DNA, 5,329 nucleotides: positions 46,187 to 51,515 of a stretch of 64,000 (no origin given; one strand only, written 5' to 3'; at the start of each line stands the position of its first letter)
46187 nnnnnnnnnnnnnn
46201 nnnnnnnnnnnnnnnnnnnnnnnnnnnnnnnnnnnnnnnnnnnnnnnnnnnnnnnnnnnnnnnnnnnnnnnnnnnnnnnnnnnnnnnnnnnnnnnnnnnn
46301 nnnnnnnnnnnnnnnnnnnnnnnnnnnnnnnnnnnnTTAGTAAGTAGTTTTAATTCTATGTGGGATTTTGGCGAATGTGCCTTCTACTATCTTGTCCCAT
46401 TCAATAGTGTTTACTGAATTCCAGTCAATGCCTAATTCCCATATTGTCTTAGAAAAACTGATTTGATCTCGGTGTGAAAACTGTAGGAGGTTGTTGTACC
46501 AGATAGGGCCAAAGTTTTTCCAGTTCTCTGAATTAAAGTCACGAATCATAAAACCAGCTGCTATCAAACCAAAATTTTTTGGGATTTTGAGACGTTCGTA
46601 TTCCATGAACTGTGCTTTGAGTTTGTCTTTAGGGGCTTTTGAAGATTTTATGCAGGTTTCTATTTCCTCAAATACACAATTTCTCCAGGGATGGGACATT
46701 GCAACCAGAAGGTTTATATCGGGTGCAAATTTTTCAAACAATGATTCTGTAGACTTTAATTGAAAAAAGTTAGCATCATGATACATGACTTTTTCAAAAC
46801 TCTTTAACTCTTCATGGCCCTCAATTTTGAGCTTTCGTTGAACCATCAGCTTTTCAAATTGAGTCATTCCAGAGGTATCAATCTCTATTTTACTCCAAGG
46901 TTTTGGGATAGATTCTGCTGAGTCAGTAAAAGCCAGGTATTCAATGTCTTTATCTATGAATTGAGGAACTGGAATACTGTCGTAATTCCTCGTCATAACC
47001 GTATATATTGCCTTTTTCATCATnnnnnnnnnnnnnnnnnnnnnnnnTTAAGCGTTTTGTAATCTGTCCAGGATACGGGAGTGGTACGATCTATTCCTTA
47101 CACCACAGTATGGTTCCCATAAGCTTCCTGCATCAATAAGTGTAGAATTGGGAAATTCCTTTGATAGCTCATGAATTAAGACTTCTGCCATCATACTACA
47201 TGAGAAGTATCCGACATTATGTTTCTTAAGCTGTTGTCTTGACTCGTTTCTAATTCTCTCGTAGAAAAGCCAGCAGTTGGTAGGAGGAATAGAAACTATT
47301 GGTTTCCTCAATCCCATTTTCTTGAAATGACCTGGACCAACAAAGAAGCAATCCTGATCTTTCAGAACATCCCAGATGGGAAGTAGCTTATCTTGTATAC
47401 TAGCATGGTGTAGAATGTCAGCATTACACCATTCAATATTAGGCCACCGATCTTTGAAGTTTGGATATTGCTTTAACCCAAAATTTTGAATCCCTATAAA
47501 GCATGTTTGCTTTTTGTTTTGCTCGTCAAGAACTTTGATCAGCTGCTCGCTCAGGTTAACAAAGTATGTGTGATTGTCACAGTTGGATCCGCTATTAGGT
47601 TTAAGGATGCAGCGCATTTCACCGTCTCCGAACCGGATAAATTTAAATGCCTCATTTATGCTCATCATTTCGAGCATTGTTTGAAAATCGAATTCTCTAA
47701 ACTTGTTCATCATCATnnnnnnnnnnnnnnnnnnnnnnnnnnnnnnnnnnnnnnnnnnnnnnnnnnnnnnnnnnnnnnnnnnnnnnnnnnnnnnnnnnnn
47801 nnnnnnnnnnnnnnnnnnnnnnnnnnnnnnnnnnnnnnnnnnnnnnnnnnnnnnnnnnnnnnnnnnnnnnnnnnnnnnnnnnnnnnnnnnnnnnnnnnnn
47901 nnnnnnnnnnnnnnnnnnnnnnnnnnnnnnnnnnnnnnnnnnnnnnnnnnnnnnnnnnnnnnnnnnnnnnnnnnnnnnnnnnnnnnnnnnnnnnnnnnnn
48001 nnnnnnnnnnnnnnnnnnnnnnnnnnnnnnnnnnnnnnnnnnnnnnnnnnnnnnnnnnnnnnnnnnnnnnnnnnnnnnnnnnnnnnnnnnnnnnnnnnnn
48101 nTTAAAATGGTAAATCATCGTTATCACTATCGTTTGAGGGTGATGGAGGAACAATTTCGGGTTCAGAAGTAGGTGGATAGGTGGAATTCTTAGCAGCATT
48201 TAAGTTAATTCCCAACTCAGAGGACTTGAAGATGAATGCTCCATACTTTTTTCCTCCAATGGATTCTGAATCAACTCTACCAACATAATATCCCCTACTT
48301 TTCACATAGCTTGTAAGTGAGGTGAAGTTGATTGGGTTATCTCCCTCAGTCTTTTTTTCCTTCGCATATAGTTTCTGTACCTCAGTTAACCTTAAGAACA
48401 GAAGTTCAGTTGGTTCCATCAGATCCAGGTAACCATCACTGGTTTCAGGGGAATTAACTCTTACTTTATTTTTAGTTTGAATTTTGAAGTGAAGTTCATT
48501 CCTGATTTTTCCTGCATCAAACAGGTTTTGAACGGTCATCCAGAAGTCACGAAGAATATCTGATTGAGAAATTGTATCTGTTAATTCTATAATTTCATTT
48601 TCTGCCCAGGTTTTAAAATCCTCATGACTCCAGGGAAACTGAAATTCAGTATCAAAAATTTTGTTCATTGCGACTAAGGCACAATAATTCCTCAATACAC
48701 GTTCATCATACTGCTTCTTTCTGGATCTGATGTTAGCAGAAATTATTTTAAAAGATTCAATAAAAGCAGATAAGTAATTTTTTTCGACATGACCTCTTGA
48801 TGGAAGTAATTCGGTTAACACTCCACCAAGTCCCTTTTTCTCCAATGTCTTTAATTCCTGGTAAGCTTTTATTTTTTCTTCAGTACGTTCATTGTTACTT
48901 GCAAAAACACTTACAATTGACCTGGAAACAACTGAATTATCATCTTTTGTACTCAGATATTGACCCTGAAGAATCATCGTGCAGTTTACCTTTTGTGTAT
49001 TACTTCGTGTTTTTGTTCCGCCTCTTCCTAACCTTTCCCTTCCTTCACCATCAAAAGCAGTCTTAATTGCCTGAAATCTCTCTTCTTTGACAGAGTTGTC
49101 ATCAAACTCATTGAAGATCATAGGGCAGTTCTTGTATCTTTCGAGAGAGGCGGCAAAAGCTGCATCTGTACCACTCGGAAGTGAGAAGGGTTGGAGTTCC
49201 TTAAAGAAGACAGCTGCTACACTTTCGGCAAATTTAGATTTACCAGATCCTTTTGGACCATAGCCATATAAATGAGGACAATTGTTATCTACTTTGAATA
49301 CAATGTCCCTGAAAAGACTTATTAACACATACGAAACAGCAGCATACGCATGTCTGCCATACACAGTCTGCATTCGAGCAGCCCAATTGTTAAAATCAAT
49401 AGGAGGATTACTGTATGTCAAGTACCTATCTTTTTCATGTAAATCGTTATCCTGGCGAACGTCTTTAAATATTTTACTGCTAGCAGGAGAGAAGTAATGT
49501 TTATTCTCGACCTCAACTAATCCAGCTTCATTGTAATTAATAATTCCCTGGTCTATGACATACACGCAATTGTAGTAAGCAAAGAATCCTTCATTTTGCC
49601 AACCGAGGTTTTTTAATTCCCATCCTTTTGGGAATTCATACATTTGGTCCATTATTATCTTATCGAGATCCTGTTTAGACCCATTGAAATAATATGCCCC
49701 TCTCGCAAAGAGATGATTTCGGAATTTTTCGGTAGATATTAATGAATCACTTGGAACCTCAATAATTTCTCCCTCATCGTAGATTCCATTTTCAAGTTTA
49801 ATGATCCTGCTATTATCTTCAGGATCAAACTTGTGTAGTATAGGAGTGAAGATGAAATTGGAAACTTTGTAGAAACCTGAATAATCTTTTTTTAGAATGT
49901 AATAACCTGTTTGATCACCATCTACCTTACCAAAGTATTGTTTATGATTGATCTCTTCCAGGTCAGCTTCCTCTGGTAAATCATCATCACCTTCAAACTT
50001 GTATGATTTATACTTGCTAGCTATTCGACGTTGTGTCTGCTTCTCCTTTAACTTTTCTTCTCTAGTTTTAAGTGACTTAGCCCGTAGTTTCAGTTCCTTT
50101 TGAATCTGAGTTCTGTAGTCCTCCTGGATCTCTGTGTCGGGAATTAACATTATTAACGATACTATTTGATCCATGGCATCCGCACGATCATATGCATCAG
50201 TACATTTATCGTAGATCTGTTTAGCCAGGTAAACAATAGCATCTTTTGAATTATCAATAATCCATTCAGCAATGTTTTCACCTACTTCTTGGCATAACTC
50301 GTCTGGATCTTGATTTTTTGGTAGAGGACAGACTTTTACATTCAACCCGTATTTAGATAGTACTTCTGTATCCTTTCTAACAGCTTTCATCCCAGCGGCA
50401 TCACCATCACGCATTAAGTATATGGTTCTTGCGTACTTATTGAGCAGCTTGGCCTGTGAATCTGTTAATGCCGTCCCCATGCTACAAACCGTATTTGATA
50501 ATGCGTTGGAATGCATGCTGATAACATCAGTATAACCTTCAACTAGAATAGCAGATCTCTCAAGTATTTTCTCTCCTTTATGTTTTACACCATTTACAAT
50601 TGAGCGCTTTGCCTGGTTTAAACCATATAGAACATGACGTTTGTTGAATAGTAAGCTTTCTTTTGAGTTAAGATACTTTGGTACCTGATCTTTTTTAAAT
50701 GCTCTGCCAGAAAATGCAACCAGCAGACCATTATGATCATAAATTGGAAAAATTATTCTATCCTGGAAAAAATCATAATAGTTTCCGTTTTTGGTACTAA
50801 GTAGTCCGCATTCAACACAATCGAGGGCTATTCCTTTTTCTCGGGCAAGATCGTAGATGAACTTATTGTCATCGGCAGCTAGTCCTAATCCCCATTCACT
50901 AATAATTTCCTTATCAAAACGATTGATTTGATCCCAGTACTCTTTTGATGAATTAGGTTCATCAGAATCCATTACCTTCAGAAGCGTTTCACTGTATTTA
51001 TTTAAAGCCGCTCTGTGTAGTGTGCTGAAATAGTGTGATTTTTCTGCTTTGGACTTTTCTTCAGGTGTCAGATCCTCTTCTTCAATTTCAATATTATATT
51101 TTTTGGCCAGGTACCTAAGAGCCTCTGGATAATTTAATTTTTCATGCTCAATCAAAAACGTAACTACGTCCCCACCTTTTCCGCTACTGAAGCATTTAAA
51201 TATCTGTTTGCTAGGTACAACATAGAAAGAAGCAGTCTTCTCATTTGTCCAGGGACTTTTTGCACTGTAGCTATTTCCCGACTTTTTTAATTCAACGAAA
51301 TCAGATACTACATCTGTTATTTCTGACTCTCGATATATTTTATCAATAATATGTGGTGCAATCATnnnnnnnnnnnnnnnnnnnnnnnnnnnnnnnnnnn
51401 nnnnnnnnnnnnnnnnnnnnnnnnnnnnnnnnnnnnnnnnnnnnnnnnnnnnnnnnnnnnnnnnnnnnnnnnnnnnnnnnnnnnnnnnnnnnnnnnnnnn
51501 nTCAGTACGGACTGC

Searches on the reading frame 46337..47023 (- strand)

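Call 30: search_protein_families(library=pfam, proteins=[window:46337-47023:-], max_evalue=0.001)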
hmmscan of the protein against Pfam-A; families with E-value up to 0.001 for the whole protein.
window:46337-47023:- (228 aa): 1 family
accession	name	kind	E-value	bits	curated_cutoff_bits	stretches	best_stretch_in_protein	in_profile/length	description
PF04765.19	TOD1_MUCI70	-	1.5e-07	31.5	21.4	1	108-198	192-290/314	TOD1/MUCI70, glycosyltransferase-like domain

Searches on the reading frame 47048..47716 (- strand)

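Call 30: search_protein_families(library=pfam, proteins=[window:47048-47716:-], max_evalue=0.001)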
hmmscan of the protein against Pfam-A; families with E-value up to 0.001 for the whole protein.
window:47048-47716:- (222 aa): 1 family
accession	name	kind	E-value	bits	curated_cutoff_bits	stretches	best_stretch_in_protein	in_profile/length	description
PF08759.17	GT-D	-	0.00017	21.9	27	0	26-83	1-55/225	Glycosyltransferase GT-D fold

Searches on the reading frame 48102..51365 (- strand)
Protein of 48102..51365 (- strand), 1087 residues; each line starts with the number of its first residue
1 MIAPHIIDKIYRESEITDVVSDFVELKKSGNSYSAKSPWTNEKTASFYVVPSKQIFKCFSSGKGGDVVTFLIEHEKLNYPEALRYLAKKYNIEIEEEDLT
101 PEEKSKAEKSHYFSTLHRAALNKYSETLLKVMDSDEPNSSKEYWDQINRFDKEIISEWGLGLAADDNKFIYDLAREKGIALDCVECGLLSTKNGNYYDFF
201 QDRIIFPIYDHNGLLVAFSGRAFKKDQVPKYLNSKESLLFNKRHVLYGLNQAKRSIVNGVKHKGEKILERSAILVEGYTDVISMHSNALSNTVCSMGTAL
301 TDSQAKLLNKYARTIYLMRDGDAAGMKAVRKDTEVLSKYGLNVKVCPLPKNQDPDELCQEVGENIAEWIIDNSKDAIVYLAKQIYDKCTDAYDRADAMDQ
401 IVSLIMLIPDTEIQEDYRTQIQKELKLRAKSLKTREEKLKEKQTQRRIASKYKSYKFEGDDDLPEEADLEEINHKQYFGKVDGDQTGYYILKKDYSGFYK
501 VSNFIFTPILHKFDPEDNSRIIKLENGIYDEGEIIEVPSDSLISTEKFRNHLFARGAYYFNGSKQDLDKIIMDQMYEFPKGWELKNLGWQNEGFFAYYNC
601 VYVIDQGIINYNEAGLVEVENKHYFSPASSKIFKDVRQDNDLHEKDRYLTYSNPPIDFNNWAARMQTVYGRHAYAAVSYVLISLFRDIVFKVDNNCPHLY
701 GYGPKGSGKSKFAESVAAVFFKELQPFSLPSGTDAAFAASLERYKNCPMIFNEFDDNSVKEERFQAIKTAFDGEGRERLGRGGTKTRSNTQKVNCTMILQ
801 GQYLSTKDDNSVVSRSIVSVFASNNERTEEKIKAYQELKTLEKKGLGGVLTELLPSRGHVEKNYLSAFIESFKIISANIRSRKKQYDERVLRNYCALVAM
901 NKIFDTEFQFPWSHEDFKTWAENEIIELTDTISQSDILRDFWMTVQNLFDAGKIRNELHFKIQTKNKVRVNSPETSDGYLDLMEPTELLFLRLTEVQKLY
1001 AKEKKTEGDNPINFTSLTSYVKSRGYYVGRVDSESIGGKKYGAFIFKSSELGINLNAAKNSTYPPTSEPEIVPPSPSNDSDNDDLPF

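Call 30: search_protein_families(library=pfam, proteins=[window:48102-51365:-], max_evalue=0.001)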
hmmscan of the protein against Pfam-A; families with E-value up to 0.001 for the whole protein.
window:48102-51365:- (1087 aa): 6 families
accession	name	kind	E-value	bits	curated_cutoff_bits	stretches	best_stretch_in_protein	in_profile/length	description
PF08275.17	DNAG_N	-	1.8e-30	106.1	26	1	136-253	10-128/128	DNA primase catalytic core, N-terminal domain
PF01807.25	Zn_ribbon_DnaG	-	2e-27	95.3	24.9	1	4-97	3-96/98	CHC2 zinc finger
PF13155.12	Toprim_2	-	4.2e-19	69.1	22.1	1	273-357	1-87/88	Toprim-like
PF13662.12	Toprim_4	-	8.6e-12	45.6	25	1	272-345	3-83/85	Toprim domain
PF01751.28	Toprim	-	3.6e-08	33.9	23.1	1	272-333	2-77/96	Toprim domain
PF13362.12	Toprim_3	-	3.8e-06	27.7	27.2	1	272-363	2-94/95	Toprim domain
